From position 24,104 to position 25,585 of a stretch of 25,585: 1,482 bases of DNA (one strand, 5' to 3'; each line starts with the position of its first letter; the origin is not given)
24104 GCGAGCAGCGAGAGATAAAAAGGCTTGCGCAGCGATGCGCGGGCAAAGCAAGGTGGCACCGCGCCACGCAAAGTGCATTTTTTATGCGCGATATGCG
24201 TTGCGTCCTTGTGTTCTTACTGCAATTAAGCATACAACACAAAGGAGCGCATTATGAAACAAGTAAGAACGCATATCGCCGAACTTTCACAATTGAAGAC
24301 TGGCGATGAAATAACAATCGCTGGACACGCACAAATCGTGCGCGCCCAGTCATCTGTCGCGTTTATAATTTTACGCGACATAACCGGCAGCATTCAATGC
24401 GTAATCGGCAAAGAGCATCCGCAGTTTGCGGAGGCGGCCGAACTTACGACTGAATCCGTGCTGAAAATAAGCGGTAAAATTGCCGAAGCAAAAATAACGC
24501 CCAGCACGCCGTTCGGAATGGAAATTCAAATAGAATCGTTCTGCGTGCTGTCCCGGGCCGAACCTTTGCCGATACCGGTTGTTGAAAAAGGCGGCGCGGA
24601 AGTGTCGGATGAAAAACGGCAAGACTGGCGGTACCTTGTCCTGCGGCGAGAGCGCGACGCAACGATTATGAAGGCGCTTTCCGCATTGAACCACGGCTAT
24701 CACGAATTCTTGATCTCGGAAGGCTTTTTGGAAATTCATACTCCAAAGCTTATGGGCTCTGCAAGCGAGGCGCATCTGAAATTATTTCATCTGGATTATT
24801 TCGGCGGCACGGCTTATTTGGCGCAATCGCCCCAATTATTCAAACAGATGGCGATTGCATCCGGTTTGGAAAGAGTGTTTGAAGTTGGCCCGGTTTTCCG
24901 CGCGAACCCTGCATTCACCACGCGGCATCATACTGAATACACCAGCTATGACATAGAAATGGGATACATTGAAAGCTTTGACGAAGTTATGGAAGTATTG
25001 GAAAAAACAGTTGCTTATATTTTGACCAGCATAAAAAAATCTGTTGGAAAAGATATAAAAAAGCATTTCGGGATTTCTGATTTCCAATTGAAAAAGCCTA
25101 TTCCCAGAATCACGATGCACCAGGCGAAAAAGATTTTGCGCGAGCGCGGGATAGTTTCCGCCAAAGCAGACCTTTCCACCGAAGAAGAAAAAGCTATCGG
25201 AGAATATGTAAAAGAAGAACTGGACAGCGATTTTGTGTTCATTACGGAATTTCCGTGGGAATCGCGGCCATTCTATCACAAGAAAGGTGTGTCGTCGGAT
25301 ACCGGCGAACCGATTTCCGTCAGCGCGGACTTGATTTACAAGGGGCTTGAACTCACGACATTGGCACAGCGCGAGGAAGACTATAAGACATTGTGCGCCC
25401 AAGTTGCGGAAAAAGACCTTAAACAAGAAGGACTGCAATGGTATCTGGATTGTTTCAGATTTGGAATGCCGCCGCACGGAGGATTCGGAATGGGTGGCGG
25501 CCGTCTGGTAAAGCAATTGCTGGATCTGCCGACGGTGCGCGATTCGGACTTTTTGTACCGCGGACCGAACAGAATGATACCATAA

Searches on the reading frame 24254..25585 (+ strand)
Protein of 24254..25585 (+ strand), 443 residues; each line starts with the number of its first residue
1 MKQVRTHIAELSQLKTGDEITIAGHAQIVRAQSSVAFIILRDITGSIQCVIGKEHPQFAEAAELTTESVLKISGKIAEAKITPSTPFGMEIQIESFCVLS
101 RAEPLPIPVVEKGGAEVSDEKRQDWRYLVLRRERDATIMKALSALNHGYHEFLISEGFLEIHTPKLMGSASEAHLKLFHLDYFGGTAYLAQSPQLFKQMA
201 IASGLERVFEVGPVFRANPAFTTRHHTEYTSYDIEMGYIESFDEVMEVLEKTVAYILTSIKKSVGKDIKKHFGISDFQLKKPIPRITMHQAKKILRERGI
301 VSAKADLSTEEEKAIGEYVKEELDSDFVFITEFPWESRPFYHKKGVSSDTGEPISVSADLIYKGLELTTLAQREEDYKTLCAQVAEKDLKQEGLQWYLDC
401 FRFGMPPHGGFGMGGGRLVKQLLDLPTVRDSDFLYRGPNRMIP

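Call 5: search_protein_families(library=ncbifam, proteins=[window:24254-25585:+])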
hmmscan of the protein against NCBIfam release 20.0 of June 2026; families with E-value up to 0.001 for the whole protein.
window:24254-25585:+ (443 aa): 18 families
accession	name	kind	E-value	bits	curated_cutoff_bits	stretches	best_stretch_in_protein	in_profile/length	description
NF003483.0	PRK05159.1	equivalog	1.1e-126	423.2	353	1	4-443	4-438/438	aspartate--tRNA(Asn) ligase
TIGR00458.1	aspS_nondisc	equivalog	9.6e-100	334.5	368.4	1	9-443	4-428/428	aspartate--tRNA(Asn) ligase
NF003037.0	PRK03932.1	equivalog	6.6e-65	219.8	414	1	7-431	5-439/451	asparagine--tRNA ligase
TIGR00457.1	asnS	equivalog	7e-63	213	342.6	1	12-440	11-452/455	asparagine--tRNA ligase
NF001750.0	PRK00476.1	equivalog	4.6e-52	177.1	443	2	4-272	4-274/590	aspartate--tRNA ligase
TIGR00459.1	aspS_bact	equivalog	2.8e-44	151.5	373.85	2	6-291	5-277/586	aspartate--tRNA ligase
NF001756.1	PRK00484.1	subfamily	4.7e-35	121.2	468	1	5-430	36-478/488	lysine--tRNA ligase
TIGR00499.1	lysS_bact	equivalog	2.1e-32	112.4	427.6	2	15-317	51-346/496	lysine--tRNA ligase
NF005052.0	PRK06462.1-1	equivalog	4.4e-32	111.5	368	1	121-431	33-340/353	asparagine synthetase A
NF009460.0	PRK12820.1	equivalog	4.9e-31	107.6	1379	1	5-256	23-290/723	bifunctional aspartyl-tRNA synthetase/aspartyl/glutamyl-tRNA amidotransferase subunit C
NF005054.0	PRK06462.1-4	equivalog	6.9e-23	81.2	309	1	144-438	30-312/318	asparagine synthetase A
NF009101.0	PRK12445.1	subfamily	2.3e-20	72.6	1026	1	19-431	67-495/505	lysine--tRNA ligase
NF002821.0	PRK02983.1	equivalog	1.4e-19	69.6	742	1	6-421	648-1083/1102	bifunctional lysylphosphatidylglycerol synthetase/lysine--tRNA ligase LysX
TIGR00462.1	genX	equivalog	1.8e-13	50.7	286.9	1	150-429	12-299/304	EF-P lysine aminoacylase EpmA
NF006828.0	PRK09350.1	equivalog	9.6e-09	34.9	264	1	145-429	22-315/325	elongation factor P--(R)-beta-lysine ligase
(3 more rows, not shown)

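Call 11: find_encoding_contigs(protein=window:24254-25582:+, flank=10000, max_places=6)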
Protein window:24254-25582:+ (443 aa): no gene with exactly this product is on record in the collection.

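Call 12: find_related_loci(query=window:24254-25582:+, collection=genome_contigs, flank=4000)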
Query window:24254-25582:+ (443 aa) in genome_contigs; peptide patterns used: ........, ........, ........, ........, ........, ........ (x = any residue, [..] = any of these).
101 stretches matched a pattern; 77 encode a relative of the query (tblastn E <= 1e-3); 77 distinct loci.
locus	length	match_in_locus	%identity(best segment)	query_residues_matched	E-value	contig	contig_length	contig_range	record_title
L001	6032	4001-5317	85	4-443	0e+0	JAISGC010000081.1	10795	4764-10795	MAG: Rickettsiales bacterium isolate Gx485_bin8 k119_3696106, whole genome shotgun sequence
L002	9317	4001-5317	83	4-443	0e+0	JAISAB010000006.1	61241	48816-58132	MAG: Rickettsiales bacterium isolate Gx481_bin12 k119_5332414, whole genome shotgun sequence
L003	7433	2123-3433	67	1-443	0e+0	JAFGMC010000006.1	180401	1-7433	MAG: Alphaproteobacteria bacterium isolate Zod_Metabat.441 k87_3630087, whole genome shotgun sequence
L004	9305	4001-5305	65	1-443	0e+0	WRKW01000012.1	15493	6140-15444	MAG: Alphaproteobacteria bacterium isolate Th196P3bin127 Ga0099364_10007554, whole genome shotgun sequence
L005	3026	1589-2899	66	1-443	0e+0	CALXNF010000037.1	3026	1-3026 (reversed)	MAG: uncultured Alphaproteobacteria bacterium isolate E02__bin305 genome assembly, contig: E02__k127_5629329, whole geno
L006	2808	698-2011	63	1-443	0e+0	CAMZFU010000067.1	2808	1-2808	MAG TPA_asm: uncultured proteobacterium isolate SRR10912535_bin.38_metaWRAP_v1.3_MAG genome assembly, contig: ERZ1421001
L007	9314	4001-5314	63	1-443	0e+0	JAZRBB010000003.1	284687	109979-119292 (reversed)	MAG: Candidatus Enterousia sp. isolate T1900045132_TC20190126.MAGScoT_cleanbin_000016 SGB_4885_k141_2185422, whole genom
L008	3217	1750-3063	63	1-443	0e+0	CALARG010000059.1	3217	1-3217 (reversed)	MAG TPA_asm: uncultured Alphaproteobacteria bacterium isolate SRR6425825_bin.15_CONCOCT_v1.1_MAG genome assembly, contig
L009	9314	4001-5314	63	1-443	0e+0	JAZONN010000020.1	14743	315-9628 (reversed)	MAG: Candidatus Enterousia sp. isolate T1900045638_YK20190332.MAGScoT_cleanbin_000024 SGB_8112_k141_1815343, whole genom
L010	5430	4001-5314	63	1-443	0e+0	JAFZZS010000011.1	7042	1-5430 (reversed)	MAG: Alphaproteobacteria bacterium isolate RGIG8245 Water_buffalos_Rumen-5__c2152651, whole genome shotgun sequence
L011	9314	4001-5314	62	1-443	0e+0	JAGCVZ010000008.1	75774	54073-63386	MAG: Alphaproteobacteria bacterium isolate RGIG10173 Yak_Rumen-4__c1068037, whole genome shotgun sequence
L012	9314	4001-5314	63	1-443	0e+0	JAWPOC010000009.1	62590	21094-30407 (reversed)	MAG: Alphaproteobacteria bacterium isolate KA0024-133 k141_1624916, whole genome shotgun sequence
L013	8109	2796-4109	63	1-443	0e+0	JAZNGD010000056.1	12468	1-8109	MAG: Candidatus Enterousia sp. isolate T1900044708_TS20190174.MAGScoT_cleanbin_000035 SGB_1823_k141_903277, whole genome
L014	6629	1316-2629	62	1-443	0e+0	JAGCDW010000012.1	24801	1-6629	MAG: Alphaproteobacteria bacterium isolate RGIG9702 Yak_Omasum-2__c164102, whole genome shotgun sequence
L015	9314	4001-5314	62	1-443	0e+0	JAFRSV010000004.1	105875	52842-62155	MAG: Alphaproteobacteria bacterium isolate RGIG2769 Goat_Omasum-5__c176376, whole genome shotgun sequence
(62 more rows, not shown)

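Call 49: search_solved_structures(query=window:24254-25582:+, max_evalue=1e-30, show_alignments=4)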
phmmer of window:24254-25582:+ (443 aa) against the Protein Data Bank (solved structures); distinct sequences matched with E-value up to 1e-30: 27.
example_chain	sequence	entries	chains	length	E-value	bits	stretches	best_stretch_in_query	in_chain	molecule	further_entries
3nel_A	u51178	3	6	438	1.3e-83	284.7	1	5-442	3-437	Aspartyl-tRNA synthetase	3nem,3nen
1b8a_A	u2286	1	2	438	4.2e-82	279.8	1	5-442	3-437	PROTEIN (ASPARTYL-TRNA SYNTHETASE)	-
1wyd_A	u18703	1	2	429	3.6e-73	250.4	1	6-438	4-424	hypothetical aspartyl-tRNA synthetase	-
1n9w_A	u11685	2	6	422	7.3e-73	249.4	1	15-443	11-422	aspartyl-tRNA synthetase 2 | Non-discriminating and archaeal-type aspartyl-tRNA synthetase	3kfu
6iy6_A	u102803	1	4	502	2e-68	234.8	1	7-443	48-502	Aspartate--tRNA ligase, cytoplasmic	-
4j15_A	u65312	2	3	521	2.2e-68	234.6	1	7-443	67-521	Aspartate--tRNA ligase, cytoplasmic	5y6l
3i7f_A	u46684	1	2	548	3.3e-66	227.5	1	115-443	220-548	Aspartyl-tRNA synthetase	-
1eov_A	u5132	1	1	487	5e-62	213.7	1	4-443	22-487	ASPARTYL-TRNA SYNTHETASE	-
1asy_A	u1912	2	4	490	5.1e-62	213.6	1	4-443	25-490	ASPARTYL-tRNA SYNTHETASE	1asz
9m5m_A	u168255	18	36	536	4.5e-61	210.5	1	19-443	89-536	aspartate--tRNA ligase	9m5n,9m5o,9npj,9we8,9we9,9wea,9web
9wem_A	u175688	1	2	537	4.5e-61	210.5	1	19-443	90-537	aspartate--tRNA ligase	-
9w9e_A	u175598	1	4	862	8.2e-58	199.8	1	4-441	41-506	Aspartate--tRNA ligase, cytoplasmic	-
9w9f_A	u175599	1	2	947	1.1e-57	199.4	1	4-441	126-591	Aspartate--tRNA ligase, cytoplasmic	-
9w9g_A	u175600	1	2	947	6.7e-56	193.5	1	4-441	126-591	Aspartate--tRNA ligase, cytoplasmic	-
6od8_A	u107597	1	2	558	3.9e-55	191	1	5-261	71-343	Putative aspartyl-tRNA synthetase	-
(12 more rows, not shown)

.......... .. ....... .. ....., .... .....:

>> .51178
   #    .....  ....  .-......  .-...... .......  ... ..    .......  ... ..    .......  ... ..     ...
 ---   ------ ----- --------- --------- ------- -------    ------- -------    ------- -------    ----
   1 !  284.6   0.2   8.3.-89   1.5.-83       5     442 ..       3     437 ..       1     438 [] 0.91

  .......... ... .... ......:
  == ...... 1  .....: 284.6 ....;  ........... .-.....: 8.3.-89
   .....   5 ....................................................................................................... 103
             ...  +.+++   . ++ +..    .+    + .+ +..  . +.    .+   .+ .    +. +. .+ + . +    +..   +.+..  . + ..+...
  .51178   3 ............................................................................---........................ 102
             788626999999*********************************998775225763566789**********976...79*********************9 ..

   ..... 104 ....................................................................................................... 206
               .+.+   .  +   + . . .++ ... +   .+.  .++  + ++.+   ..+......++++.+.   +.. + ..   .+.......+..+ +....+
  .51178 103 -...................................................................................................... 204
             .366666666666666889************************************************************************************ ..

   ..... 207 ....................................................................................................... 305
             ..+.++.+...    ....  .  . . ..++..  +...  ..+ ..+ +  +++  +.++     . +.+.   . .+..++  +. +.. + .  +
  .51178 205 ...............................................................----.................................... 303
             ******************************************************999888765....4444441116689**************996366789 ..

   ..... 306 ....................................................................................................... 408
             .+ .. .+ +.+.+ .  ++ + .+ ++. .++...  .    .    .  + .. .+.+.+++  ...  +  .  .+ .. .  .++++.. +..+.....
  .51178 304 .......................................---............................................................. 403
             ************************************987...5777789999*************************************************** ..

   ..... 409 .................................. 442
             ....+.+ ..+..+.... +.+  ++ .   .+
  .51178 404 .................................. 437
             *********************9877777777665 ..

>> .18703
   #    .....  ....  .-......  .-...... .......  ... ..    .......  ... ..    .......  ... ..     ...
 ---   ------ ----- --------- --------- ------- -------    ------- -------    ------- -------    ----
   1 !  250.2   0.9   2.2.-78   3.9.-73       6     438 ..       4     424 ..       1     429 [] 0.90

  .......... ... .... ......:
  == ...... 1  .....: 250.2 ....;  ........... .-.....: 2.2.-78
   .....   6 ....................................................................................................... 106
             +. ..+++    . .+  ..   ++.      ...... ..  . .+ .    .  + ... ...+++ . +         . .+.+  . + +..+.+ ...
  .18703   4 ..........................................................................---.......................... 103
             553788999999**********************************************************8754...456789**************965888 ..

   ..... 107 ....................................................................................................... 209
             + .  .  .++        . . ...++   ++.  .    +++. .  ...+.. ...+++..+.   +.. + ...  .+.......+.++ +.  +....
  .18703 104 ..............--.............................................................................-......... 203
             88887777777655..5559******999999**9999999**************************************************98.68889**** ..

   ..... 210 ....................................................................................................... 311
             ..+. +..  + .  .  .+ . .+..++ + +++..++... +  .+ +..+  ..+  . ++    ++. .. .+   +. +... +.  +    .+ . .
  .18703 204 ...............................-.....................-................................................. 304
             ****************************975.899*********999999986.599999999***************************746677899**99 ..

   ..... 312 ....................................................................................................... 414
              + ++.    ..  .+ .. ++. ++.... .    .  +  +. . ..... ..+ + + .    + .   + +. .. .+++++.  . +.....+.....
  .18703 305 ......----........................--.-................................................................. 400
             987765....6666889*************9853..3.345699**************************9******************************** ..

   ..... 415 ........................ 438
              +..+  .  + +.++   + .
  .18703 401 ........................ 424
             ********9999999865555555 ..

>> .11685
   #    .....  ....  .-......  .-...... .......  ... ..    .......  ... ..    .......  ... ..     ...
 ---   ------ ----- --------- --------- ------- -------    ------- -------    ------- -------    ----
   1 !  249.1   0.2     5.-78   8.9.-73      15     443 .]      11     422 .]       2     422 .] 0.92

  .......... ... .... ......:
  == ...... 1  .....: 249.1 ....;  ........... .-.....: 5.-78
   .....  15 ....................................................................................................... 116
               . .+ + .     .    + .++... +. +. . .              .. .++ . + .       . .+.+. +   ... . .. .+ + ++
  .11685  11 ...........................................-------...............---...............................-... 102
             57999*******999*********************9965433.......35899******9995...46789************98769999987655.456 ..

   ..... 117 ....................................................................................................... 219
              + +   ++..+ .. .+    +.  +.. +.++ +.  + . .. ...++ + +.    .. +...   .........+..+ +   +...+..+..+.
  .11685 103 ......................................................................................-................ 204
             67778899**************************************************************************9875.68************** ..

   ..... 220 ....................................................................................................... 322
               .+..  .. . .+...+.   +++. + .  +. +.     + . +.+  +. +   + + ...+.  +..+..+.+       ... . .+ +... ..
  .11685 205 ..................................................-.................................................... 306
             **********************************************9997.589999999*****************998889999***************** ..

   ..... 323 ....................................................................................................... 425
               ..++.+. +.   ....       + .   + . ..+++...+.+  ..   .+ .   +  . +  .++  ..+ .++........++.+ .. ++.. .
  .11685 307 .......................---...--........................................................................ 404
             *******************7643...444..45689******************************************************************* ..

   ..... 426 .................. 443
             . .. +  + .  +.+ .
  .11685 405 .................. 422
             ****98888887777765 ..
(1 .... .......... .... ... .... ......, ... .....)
